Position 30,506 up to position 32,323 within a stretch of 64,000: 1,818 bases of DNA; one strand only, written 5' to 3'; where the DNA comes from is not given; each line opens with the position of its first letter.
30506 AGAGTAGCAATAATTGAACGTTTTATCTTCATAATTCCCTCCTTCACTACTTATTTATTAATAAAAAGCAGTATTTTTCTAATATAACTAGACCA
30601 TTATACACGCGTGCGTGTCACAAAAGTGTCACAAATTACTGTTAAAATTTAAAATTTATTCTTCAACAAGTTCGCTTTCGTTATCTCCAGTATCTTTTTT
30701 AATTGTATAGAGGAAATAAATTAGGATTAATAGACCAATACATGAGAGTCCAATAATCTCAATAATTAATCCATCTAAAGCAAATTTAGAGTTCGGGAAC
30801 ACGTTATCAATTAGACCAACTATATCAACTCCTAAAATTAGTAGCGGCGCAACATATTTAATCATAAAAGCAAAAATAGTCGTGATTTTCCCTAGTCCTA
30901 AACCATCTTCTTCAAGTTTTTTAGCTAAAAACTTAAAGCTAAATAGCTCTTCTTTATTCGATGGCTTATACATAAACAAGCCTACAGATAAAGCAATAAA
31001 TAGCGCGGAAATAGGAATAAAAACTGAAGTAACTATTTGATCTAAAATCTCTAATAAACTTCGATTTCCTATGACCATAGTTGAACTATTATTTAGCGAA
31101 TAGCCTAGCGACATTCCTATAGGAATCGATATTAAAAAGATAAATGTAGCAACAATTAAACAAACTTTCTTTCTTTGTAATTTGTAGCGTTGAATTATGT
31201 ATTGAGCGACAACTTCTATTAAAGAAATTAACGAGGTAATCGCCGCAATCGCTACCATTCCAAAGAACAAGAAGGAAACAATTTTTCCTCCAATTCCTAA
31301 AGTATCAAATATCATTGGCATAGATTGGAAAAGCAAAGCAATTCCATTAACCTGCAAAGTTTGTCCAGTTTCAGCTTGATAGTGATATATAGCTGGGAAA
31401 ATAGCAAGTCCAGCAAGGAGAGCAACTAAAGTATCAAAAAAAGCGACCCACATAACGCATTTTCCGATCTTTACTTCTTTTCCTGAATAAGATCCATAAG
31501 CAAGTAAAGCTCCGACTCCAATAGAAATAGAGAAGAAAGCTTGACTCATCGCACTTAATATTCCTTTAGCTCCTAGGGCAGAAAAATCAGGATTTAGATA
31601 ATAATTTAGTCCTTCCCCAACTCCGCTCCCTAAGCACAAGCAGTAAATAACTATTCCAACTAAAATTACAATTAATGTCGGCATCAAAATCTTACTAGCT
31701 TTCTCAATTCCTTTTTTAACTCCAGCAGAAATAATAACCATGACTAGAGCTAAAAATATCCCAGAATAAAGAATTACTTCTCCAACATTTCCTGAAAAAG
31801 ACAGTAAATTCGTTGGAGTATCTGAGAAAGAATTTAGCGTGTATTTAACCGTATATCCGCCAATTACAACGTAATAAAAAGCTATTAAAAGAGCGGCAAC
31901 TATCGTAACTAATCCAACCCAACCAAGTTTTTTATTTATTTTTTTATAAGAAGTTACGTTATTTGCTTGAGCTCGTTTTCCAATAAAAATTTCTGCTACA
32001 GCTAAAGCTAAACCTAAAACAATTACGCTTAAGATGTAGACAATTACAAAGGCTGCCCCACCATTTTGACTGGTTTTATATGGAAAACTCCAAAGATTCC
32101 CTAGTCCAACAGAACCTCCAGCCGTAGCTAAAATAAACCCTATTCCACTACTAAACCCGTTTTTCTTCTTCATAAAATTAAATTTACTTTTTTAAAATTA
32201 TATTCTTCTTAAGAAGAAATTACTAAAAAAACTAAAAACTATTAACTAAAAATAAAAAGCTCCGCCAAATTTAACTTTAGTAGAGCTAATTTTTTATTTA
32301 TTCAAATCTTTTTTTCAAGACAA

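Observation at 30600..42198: One 11-bp-periodic direct-repeat operator, in identical register to the -10 box, precedes three operons beside an SARP/OmpR-type two-component system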

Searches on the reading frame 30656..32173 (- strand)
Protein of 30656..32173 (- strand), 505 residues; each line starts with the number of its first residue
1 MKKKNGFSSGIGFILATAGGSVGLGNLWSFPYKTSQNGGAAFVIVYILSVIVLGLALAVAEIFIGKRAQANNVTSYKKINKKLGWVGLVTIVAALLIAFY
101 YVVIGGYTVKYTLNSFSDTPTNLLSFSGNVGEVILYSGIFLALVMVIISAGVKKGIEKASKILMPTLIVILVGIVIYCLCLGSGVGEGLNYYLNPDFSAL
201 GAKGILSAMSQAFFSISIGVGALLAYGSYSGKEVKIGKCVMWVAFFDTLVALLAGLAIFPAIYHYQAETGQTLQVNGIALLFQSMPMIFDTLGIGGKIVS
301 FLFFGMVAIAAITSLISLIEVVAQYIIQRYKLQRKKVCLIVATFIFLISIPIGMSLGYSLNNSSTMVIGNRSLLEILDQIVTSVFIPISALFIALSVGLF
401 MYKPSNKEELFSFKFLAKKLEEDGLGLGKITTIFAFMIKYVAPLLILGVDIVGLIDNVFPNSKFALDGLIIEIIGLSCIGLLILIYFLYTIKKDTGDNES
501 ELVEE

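Call 8: search_protein_families(library=pfam, proteins=[window:30656-32173:-], max_evalue=0.01)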
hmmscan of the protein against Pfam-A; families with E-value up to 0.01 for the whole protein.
window:30656-32173:- (505 aa): 1 family
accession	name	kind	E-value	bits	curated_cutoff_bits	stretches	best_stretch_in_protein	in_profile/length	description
PF00209.24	SNF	-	1.5e-50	172.8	27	2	7-118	4-115/524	Sodium:neurotransmitter symporter family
